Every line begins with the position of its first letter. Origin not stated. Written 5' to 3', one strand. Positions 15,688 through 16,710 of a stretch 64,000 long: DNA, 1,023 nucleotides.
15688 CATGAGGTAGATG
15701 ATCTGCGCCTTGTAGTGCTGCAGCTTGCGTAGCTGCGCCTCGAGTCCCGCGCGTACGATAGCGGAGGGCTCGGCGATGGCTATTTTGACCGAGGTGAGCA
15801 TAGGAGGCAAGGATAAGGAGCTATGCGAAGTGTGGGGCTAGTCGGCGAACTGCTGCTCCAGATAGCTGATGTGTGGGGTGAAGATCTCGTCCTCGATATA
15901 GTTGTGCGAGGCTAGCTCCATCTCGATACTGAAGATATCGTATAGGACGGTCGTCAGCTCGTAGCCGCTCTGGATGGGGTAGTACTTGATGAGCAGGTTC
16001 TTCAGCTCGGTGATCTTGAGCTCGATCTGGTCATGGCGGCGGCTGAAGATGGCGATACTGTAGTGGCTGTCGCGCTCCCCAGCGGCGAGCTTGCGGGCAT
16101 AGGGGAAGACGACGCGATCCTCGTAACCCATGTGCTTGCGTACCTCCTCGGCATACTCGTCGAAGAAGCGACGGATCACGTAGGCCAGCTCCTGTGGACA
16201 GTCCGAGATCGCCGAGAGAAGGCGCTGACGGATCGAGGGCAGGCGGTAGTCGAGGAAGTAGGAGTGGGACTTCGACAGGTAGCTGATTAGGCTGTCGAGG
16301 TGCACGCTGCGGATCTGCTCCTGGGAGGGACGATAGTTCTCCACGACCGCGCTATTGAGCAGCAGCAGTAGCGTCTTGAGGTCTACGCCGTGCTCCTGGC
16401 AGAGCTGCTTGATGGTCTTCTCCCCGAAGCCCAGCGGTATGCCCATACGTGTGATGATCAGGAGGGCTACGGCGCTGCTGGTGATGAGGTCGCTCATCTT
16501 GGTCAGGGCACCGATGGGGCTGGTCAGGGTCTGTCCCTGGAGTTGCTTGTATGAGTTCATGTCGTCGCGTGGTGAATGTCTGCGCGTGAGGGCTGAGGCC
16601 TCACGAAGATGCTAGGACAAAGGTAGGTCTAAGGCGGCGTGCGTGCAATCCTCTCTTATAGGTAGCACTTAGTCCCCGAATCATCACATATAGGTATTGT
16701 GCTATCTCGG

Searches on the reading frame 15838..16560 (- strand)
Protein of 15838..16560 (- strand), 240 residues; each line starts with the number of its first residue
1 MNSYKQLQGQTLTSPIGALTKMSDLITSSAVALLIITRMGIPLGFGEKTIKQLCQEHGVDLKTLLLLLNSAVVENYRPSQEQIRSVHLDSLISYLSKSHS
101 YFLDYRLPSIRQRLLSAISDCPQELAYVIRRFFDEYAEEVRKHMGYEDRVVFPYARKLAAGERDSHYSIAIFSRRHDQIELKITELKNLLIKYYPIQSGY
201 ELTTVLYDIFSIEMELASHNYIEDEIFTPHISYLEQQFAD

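Call 8: search_protein_families(library=pfam, proteins=[window:15838-16560:-], max_evalue=0.01)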
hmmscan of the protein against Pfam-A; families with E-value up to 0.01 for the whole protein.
window:15838-16560:- (240 aa): 1 family
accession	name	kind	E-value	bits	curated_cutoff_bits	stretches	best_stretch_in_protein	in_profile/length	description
PF01814.28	Hemerythrin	-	6.6e-11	43.2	25.3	1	114-230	23-126/127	Hemerythrin HHE cation binding domain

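Call 22: find_homologous_proteins(query=window:15838-16560:-, max_evalue=0.00001)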
Query window:15838-16560:- (240 aa): 1217 proteins with E <= 0.00001 among 2105 candidates; the best 120 are listed.
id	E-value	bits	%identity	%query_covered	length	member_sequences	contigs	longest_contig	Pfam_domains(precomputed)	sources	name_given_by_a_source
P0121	1.1e-150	517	99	100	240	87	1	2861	PF01814.29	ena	-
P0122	4.1e-135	466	90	100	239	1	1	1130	PF01814.29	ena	-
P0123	8.8e-125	433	82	100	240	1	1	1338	PF01814.29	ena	-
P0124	1.1e-115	403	76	100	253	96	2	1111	PF01814.29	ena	-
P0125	1.2e-113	396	74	99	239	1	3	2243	PF01814.29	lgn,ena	-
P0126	1.5e-113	396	75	99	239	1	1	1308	PF01814.29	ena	-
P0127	3.8e-113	395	74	99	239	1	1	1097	PF01814.29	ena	-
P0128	7.8e-113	394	74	99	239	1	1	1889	PF01814.29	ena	-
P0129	9.9e-113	393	74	99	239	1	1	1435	PF01814.29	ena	-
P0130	1.0e-112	393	74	99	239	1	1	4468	PF01814.29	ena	-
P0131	1.1e-112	393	74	99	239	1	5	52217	PF01814.29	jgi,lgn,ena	-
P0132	1.2e-112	393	74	99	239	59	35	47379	PF01814.29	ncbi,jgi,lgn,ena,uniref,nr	ncbi:hemerythrin domain-containing protein [uncultured Porphyromonas sp.]|jgi:hypothetical protein|u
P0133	1.5e-112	393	74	99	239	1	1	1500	PF01814.29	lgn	-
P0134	1.6e-112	393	74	99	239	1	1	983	PF01814.29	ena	-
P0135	2.0e-112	392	74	99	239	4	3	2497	PF01814.29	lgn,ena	-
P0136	3.5e-112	391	73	100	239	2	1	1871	PF01814.29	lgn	-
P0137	3.6e-112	391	74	99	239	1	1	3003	PF01814.29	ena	-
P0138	3.8e-112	391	74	99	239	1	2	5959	PF01814.29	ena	-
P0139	6.1e-112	391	73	100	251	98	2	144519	PF01814.29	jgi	-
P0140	8.1e-112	390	73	99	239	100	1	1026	PF01814.29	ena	-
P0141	1.0e-111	390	74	99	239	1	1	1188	PF01814.29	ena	-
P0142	1.2e-109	383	72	99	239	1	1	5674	PF01814.29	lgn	-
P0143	1.2e-108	380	72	100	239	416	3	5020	PF01814.29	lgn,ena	-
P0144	7.0e-108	377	69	99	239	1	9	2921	PF01814.29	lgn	-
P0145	9.9e-108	377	71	100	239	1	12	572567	PF01814.29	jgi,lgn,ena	-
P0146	1.8e-107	376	70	100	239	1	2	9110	PF01814.29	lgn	-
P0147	2.7e-107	375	70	100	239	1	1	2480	PF01814.29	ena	-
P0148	1.3e-106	373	70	100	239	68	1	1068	PF01814.29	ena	-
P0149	1.4e-106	373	70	100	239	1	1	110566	PF01814.29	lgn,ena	-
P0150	1.3e-104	367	68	100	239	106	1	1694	PF01814.29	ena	-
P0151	3.5e-104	365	76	91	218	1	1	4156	PF01814.29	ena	-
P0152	3.8e-97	342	67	98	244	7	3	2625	PF01814.29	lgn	-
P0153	9.9e-97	341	74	86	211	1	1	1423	PF01814.29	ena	-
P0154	2.8e-95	336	70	91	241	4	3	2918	PF01814.29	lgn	-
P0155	1.9e-94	333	64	100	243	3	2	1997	PF01814.29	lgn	-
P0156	1.6e-93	330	66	100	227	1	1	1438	PF01814.29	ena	-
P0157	2.8e-92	326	65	96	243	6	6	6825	PF01814.29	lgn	-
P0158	1.5e-91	324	63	96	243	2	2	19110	PF01814.29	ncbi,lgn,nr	ncbi:MAG: hemerythrin domain-containing protein [Porphyromonadaceae bacterium]|nr:hemerythrin domain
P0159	1.7e-91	324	68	90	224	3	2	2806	PF01814.29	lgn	-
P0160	1.8e-91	324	63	100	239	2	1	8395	PF01814.29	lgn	-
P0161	1.1e-90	321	65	94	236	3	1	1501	PF01814.29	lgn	-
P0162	8.7e-90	318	67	92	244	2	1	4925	PF01814.29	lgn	-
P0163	3.2e-89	316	64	95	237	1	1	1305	PF01814.29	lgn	-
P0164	3.2e-89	316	63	96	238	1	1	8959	PF01814.29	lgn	-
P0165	2.4e-88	313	67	90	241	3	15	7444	PF01814.29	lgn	-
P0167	1.1e-87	311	64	93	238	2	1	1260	PF01814.29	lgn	-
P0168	1.3e-87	311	62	95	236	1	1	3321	PF01814.29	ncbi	-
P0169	6.8e-87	309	62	97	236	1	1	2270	PF01814.29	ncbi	-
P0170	1.0e-86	308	62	95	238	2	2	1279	PF01814.29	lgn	-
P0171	2.1e-86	307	63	93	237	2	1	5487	PF01814.29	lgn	-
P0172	5.6e-86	306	59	99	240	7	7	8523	PF01814.29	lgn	-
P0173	5.7e-86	306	65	90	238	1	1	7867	PF01814.29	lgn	-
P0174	5.7e-86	306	63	94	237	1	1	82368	PF01814.29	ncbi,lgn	-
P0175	1.1e-85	305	63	94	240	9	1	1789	PF01814.29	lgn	-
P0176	1.4e-85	304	64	91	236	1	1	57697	PF01814.29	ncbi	-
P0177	1.6e-85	304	60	95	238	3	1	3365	PF01814.29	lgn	-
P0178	1.8e-85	304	61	97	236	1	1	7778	PF01814.29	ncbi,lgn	-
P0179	5.5e-85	302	60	96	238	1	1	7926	PF01814.29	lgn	-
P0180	1.1e-84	302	64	90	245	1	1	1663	PF01814.29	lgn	-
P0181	1.8e-84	301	60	98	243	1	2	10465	PF01814.29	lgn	-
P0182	2.1e-84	301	60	93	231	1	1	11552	PF01814.29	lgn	-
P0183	2.1e-84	301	62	93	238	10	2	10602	PF01814.29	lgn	-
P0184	3.5e-84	300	62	98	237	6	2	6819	PF01814.29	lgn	-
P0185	3.5e-84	300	59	96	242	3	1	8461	PF01814.29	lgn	-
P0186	5.3e-84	299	64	89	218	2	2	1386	PF01814.29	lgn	-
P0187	8.3e-84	299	64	90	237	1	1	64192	PF01814.29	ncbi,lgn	-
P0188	9.7e-84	298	63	90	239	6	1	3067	PF01814.29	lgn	-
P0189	2.4e-83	297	61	95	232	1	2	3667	PF01814.29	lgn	-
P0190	3.7e-83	297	62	92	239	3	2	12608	PF01814.29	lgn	-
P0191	1.8e-82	294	62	95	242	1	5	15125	PF01814.29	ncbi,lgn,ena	-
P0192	9.8e-82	292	56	97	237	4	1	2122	PF01814.29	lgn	-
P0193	1.5e-81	291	56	96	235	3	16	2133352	PF01814.29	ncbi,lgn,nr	ncbi:cation-binding protein [Porphyromonas crevioricanis]|nr:hemerythrin domain-containing protein [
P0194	1.7e-81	291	63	90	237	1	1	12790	PF01814.29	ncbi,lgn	-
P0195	4.8e-81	290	61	91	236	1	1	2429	PF01814.29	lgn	-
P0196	1.1e-80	288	61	90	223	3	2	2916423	PF01814.29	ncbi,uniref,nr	ncbi:hemerythrin domain-containing protein [Porphyromonas pogonae]|uniref:hemerythrin domain-contain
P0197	1.2e-80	288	58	95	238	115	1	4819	PF01814.29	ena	-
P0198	1.5e-80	288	62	90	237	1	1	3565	PF01814.29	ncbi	-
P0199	5.6e-80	286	61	90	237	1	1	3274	PF01814.29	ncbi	-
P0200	9.1e-80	285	62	90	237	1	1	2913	PF01814.29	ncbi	-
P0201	9.4e-80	285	60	91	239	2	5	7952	PF01814.29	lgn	-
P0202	1.8e-79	284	56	95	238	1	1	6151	PF01814.29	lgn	-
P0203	1.8e-79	284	58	96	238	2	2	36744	PF01814.29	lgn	-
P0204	6.9e-79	283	55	95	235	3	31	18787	PF01814.29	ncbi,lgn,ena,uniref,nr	ncbi:hemerythrin domain-containing protein [Porphyromonas loveana]|uniref:hemerythrin domain-contain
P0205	8.3e-79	282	60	90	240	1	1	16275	PF01814.29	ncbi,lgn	-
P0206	4.1e-78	280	55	98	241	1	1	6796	PF01814.29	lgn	-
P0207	4.5e-78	280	58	90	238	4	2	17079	PF01814.29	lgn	-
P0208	4.8e-77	277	56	91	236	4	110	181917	PF01814.29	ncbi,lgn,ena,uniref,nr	ncbi:hemerythrin domain-containing protein [Porphyromonas loveana]|uniref:Regulator of cell morphoge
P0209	3.2e-76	274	55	92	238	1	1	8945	PF01814.29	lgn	-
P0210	1.9e-75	271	56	91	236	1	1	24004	PF01814.29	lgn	-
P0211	3.1e-75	271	57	93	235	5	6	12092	PF01814.29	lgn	-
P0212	1.3e-74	269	53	95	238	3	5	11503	PF01814.29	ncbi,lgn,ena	-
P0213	5.7e-74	266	55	91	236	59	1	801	PF01814.29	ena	-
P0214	1.3e-73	265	54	91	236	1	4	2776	PF01814.29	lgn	-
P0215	1.5e-73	265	56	91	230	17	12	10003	PF01814.29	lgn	-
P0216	5.1e-73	263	55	90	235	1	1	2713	PF01814.29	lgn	-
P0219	1.4e-72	262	54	90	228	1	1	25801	PF01814.29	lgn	-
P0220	4.4e-72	260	52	95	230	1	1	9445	PF01814.29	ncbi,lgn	-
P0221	1.4e-71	259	54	90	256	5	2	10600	PF01814.29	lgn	-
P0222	2.4e-71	258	53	90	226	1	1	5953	PF01814.29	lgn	-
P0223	4.6e-71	257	54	90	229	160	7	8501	PF01814.29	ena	-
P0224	7.1e-71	256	53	91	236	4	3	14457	PF01814.29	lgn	-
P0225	7.3e-71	256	52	92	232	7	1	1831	PF01814.29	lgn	-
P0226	1.8e-70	255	53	90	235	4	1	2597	PF01814.29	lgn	-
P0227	1.9e-70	255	53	90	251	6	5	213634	PF01814.29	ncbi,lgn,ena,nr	ncbi:hemerythrin domain-containing protein [Bacteroides sp. AM07-16]|nr:hemerythrin domain-containin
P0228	1.9e-70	255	51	97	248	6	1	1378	PF01814.29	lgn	-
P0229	3.6e-70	254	53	90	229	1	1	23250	PF01814.29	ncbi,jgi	-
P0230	1.4e-69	252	52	90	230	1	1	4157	PF01814.29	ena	-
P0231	1.7e-69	252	73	64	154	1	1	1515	PF01814.29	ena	-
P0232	2.0e-69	252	53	90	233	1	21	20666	PF01814.29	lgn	-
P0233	2.3e-69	251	52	90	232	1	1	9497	PF01814.29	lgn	-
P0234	2.4e-69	251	54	90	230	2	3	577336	PF01814.29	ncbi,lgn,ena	-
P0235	2.6e-69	251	54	90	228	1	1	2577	PF01814.29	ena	-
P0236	3.3e-69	251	55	90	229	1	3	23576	PF01814.29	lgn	-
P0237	3.9e-69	251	54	91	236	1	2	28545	PF01814.29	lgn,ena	-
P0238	6.2e-69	250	53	90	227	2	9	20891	PF01814.29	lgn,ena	-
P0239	7.5e-69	250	52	90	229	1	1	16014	PF01814.29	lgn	-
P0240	7.8e-69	250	53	90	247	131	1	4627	PF01814.29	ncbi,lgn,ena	-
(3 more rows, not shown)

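Call 23: find_encoding_contigs(protein=P0132, flank=10000, max_places=2)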
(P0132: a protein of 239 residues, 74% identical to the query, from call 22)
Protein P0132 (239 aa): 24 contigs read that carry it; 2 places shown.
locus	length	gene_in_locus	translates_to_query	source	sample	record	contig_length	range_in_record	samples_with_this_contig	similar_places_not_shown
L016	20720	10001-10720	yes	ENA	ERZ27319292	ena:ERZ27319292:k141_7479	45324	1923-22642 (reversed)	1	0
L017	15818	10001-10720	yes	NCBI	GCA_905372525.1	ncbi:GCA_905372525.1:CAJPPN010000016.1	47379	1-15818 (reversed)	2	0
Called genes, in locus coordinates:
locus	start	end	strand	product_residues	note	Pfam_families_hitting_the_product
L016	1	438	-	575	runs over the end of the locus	PF14322:SusD-like_3, PF07980:SusD_RagB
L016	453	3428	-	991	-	PF13715:CarbopepD_reg_2, PF07715:Plug, PF00593:TonB_dep_Rec_b-barrel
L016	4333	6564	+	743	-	PF02901:PFL-like, PF01228:Gly_radical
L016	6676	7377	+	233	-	PF13353:Fer4_12, PF04055:Radical_SAM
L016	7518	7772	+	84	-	PF12732:YtxH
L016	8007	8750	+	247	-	-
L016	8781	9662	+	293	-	PF00294:PfkB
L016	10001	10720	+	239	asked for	PF01814:Hemerythrin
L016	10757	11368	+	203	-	PF00196:GerE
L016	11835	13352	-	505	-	PF01943:Polysacc_synt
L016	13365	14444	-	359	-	PF05496:RuvB_N, PF00004:AAA, PF07728:AAA_5 (faint), PF17864:AAA_lid_4, PF05491:WHD_RuvB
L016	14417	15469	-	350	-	PF05990:DUF900 (faint), PF12146:Hydrolase_4, PF00561:Abhydrolase_1, PF12697:Abhydrolase_6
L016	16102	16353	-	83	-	PF14542:Acetyltransf_CG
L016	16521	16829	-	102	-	PF00216:Bac_DNA_binding, PF18291:HU-HIG (weak)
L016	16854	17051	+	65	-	-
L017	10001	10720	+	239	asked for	PF01814:Hemerythrin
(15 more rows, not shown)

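Call 24: find_encoding_contigs(protein=P0145, flank=10000, max_places=2)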
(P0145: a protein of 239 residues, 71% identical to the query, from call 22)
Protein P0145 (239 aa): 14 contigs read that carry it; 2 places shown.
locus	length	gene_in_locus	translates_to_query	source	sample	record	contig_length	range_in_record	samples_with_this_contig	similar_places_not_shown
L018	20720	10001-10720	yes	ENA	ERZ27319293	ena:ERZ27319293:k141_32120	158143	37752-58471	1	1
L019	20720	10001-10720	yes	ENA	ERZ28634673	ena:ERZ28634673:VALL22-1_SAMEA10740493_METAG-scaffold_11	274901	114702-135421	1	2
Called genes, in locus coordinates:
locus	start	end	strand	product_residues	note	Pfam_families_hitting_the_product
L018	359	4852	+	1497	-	PF05359:DUF748 (weak), PF04357:TamB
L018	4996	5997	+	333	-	PF00056:Ldh_1_N, PF02866:Ldh_1_C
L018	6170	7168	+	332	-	PF19580:Exo_endo_phos_3, PF03372:Exo_endo_phos (weak)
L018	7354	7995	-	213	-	-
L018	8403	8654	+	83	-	PF12732:YtxH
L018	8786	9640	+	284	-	-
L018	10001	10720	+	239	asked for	PF01814:Hemerythrin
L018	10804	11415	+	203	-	PF00196:GerE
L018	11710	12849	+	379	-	PF00712:DNA_pol3_beta, PF02767:DNA_pol3_beta_2, PF02768:DNA_pol3_beta_3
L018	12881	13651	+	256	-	PF00929:RNase_T, PF20600:ExoX-like_C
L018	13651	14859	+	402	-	PF02441:Flavoprotein, PF04127:DFP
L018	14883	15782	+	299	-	PF16119:DUF4835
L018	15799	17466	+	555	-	PF02463:SMC_N, PF13175:AAA_15 (weak), PF13476:AAA_23, PF13304:AAA_21 (faint)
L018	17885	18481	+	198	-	PF04011:LemA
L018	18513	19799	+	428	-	PF04536:TPM_phosphatase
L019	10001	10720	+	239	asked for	PF01814:Hemerythrin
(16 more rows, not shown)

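Call 25: find_encoding_contigs(protein=P0193, flank=10000, max_places=1)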
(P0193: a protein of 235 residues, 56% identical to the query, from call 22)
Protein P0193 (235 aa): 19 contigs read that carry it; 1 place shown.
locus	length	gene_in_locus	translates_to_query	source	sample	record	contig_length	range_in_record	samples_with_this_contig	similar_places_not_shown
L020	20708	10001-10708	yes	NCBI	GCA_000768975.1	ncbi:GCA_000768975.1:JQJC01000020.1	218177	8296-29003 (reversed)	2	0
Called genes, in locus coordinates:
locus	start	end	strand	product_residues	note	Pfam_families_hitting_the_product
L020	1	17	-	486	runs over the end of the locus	PF11794:HpaB_N, PF03241:HpaB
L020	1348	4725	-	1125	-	PF18962:Por_Secre_tail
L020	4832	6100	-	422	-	PF00162:PGK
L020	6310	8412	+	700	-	PF01432:Peptidase_M3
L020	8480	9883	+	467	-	PF00590:TP_methylase, PF02570:CbiC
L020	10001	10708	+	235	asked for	PF01814:Hemerythrin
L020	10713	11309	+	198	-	PF00196:GerE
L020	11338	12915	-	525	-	PF02113:Peptidase_S13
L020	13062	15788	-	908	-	PF01326:PPDK_N, PF00391:PEP-utilizers, PF02896:PEP-utilizers_C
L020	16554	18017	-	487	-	PF01546:Peptidase_M20, PF07687:M20_dimer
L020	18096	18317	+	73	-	-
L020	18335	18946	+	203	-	PF03938:OmpH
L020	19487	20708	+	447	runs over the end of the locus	PF01595:CNNM, PF00571:CBS, PF03471:CorC_HlyC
